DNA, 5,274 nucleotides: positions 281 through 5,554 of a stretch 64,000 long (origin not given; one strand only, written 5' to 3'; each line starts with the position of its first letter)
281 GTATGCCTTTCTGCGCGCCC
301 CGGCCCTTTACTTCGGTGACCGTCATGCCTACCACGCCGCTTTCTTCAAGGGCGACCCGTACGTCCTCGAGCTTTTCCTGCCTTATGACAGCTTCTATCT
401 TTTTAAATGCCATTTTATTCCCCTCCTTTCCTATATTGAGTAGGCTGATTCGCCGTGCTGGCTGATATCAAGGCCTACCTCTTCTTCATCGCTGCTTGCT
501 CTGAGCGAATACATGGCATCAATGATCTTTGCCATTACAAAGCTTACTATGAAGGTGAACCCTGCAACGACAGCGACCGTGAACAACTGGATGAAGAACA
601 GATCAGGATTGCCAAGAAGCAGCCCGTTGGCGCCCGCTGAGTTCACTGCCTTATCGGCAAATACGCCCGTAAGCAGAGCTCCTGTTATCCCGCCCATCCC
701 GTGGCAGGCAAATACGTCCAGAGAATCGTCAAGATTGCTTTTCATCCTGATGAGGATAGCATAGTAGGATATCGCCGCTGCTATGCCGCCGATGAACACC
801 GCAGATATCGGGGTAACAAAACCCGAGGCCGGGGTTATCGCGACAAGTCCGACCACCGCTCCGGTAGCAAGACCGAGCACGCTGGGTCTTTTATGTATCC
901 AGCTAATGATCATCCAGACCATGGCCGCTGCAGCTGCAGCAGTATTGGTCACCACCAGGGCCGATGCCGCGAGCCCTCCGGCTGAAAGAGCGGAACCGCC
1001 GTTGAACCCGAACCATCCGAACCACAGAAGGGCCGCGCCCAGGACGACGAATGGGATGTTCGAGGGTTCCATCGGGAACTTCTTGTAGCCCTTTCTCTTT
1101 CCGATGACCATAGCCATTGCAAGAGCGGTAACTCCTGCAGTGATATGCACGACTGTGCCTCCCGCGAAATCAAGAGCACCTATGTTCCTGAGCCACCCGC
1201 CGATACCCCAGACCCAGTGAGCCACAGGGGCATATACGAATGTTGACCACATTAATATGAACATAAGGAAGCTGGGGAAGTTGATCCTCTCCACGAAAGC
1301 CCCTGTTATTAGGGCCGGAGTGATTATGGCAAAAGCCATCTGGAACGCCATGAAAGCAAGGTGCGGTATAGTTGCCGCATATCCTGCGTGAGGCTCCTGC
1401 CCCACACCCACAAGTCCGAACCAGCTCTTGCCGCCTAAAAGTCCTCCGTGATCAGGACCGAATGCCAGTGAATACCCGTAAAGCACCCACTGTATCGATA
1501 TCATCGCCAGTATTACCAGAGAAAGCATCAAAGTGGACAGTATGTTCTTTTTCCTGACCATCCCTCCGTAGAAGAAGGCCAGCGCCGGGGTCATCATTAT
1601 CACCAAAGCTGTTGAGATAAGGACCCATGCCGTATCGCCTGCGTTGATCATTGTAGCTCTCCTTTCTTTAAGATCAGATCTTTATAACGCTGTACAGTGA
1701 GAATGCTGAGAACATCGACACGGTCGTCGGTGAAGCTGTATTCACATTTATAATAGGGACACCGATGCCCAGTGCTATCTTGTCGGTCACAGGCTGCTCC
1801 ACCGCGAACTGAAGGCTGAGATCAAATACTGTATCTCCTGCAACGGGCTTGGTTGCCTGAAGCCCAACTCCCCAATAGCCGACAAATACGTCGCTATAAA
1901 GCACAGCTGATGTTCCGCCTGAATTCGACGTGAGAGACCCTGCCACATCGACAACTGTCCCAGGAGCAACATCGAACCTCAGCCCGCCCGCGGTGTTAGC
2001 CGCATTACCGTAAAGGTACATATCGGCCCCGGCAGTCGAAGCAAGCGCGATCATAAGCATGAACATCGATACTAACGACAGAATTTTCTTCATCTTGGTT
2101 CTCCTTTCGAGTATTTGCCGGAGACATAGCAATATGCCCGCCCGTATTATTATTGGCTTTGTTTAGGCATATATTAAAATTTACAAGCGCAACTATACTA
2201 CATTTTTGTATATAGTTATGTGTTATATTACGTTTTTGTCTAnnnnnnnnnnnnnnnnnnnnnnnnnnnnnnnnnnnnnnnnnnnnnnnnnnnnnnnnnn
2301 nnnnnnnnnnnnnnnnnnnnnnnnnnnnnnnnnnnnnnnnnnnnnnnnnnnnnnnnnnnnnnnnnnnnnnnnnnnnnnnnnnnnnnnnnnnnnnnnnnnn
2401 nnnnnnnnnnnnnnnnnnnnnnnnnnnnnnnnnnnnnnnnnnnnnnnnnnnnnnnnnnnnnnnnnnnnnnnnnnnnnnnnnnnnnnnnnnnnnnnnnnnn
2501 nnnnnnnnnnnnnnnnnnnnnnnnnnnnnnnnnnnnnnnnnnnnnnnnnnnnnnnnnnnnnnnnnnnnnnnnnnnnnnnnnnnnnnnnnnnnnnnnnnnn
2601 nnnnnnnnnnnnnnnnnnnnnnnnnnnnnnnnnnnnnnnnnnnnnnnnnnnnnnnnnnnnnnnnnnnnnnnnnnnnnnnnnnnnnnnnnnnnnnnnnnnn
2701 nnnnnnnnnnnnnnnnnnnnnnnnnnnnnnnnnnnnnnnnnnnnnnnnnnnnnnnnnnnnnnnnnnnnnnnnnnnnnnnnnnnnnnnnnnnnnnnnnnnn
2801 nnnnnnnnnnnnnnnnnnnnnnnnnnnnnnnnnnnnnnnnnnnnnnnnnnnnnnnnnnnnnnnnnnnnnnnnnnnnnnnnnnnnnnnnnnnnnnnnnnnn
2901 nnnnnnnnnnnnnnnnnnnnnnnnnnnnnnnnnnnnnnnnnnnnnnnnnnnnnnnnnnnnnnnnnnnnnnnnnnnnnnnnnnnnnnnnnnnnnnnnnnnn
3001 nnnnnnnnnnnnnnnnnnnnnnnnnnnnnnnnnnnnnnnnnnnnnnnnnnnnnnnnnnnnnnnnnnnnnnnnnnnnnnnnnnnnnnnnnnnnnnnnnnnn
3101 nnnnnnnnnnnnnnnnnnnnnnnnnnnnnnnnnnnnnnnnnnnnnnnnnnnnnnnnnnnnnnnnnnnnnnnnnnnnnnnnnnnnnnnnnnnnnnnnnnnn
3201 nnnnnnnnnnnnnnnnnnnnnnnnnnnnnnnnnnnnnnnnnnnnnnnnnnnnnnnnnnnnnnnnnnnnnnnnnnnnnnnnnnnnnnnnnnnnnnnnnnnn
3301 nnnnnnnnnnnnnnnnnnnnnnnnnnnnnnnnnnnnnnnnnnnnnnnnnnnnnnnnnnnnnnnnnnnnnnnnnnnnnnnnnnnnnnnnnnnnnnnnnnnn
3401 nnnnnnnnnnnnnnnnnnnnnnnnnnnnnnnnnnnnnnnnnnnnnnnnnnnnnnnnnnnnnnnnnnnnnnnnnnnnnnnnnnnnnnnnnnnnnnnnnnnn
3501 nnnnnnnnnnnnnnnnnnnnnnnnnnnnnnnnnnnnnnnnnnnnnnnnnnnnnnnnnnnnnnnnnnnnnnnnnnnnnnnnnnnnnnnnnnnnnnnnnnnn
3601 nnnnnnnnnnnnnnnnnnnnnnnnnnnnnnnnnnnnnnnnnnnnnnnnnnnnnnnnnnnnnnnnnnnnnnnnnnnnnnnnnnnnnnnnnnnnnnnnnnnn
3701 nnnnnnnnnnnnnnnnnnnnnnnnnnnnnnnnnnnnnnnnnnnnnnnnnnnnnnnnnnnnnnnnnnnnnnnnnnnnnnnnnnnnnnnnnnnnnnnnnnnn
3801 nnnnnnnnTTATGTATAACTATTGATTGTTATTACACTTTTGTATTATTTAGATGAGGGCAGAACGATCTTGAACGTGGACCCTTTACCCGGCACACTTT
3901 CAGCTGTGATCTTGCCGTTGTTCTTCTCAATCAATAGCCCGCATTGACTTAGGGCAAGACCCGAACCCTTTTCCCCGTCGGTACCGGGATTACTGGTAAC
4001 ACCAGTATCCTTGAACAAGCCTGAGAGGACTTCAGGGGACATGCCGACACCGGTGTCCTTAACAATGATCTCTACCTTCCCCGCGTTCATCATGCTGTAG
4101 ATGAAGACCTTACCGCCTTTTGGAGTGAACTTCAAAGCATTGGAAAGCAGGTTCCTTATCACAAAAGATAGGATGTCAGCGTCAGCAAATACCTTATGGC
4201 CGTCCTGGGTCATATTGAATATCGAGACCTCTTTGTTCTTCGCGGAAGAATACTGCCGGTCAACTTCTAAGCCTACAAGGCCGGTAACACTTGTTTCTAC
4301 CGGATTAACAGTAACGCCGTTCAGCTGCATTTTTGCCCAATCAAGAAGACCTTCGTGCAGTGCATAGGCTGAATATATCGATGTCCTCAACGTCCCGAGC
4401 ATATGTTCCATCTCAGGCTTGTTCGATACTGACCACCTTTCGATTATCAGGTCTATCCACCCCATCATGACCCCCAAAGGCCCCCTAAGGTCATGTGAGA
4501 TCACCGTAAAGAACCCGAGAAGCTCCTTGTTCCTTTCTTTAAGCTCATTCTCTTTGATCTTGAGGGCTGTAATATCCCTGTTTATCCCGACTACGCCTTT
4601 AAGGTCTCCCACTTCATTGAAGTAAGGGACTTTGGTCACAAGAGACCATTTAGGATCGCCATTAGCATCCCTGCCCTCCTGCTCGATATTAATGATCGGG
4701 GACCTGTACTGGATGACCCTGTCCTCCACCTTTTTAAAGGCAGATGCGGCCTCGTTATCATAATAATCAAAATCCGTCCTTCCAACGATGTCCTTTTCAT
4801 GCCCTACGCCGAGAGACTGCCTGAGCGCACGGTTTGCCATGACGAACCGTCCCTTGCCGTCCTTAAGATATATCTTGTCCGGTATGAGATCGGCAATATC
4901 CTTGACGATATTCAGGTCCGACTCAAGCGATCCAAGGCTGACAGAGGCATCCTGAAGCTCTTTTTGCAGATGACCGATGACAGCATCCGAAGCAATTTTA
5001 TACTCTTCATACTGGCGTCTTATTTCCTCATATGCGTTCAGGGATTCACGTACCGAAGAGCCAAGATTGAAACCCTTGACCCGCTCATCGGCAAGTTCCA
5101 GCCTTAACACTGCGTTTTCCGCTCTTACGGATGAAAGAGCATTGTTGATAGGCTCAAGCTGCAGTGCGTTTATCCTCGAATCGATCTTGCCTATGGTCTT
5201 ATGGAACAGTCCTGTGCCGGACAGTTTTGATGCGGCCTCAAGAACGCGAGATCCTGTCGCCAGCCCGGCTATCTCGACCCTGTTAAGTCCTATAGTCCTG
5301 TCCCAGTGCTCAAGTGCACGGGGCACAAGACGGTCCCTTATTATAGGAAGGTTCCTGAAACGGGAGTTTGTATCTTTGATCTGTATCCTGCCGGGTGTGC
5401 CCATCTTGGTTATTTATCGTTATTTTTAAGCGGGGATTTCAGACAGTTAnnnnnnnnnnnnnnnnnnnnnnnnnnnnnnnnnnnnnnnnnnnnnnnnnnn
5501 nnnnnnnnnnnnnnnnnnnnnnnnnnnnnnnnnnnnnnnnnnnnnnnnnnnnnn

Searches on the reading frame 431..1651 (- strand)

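Call 74: search_protein_families(library=pfam, proteins=[window:431-1651:-], max_evalue=0.00001)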
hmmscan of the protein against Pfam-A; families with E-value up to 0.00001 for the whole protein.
window:431-1651:- (406 aa): 1 family
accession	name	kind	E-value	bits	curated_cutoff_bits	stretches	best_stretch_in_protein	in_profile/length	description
PF00909.26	Ammonium_transp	-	5.7e-123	411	23.2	1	8-404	1-399/399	Ammonium Transporter Family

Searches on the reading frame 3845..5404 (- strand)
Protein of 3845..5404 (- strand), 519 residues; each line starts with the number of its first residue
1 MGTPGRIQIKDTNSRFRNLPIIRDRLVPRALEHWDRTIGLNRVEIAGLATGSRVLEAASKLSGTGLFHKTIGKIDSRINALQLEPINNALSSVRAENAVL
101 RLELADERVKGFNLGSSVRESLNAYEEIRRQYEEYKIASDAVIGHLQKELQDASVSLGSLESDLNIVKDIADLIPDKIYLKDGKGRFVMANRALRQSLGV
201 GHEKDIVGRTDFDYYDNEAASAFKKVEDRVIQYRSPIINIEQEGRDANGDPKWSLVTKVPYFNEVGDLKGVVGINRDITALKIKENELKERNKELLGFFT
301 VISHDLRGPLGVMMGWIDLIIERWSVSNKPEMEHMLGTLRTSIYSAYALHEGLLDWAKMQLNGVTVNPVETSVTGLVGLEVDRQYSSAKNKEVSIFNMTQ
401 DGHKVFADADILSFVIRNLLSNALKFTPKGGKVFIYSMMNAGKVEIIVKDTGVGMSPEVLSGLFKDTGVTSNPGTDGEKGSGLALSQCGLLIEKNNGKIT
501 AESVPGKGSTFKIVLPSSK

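Call 74: search_protein_families(library=pfam, proteins=[window:3845-5404:-], max_evalue=0.00001)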
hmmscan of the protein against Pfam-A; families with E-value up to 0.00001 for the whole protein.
window:3845-5404:- (519 aa): 4 families
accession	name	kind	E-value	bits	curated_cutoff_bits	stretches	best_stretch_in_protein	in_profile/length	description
PF02518.31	HATPase_c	-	2.1e-19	70.4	26.4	1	408-517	2-109/111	Histidine kinase-, DNA gyrase B-, and HSP90-like ATPase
PF08448.16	PAS_4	-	1.1e-13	51.8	23.1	1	172-281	2-108/110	PAS fold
PF13426.13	PAS_9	-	5.6e-08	33.4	27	1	176-280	2-103/103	PAS domain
PF00512.31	HisKA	-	2.7e-06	27.7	26.9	1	297-360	4-64/66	His Kinase A (phospho-acceptor) domain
